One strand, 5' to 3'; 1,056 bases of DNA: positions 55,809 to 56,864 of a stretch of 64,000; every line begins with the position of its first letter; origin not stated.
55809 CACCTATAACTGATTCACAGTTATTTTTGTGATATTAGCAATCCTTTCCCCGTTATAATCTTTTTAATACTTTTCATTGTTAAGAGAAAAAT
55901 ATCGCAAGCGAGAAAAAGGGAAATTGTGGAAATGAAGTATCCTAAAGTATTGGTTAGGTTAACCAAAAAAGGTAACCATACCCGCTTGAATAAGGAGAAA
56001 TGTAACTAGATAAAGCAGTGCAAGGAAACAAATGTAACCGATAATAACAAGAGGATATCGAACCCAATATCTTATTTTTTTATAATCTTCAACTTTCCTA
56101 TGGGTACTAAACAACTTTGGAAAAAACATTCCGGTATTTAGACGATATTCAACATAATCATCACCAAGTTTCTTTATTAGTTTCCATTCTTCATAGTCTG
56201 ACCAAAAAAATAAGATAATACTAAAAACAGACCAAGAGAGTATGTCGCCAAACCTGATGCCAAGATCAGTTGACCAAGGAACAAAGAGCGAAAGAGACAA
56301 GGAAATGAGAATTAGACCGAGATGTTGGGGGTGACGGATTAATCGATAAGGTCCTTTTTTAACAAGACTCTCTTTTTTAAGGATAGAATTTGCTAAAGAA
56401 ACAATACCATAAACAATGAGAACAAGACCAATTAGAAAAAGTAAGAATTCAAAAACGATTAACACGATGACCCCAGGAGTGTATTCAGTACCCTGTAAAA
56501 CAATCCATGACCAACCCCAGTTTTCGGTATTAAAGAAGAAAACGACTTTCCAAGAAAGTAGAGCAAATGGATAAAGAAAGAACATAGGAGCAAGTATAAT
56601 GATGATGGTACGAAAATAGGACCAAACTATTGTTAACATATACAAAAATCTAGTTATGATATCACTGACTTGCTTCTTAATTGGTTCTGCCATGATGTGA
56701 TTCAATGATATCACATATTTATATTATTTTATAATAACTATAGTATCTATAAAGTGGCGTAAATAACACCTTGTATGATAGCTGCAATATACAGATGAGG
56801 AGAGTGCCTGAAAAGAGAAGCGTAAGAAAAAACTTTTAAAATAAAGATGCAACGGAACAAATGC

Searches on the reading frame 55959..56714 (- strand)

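Call 75: search_protein_families(library=pfam, proteins=[window:55959-56714:-], max_evalue=0.01)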
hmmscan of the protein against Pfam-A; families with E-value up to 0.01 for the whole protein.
window:55959-56714:- (251 aa): 2 families
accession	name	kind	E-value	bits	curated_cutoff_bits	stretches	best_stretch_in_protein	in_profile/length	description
PF04140.19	ICMT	-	0.00046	21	24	1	111-145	29-63/95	Isoprenylcysteine carboxyl methyltransferase (ICMT) family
PF04191.18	PEMT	-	0.00057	20.7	25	1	112-181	37-100/105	Phospholipid methyltransferase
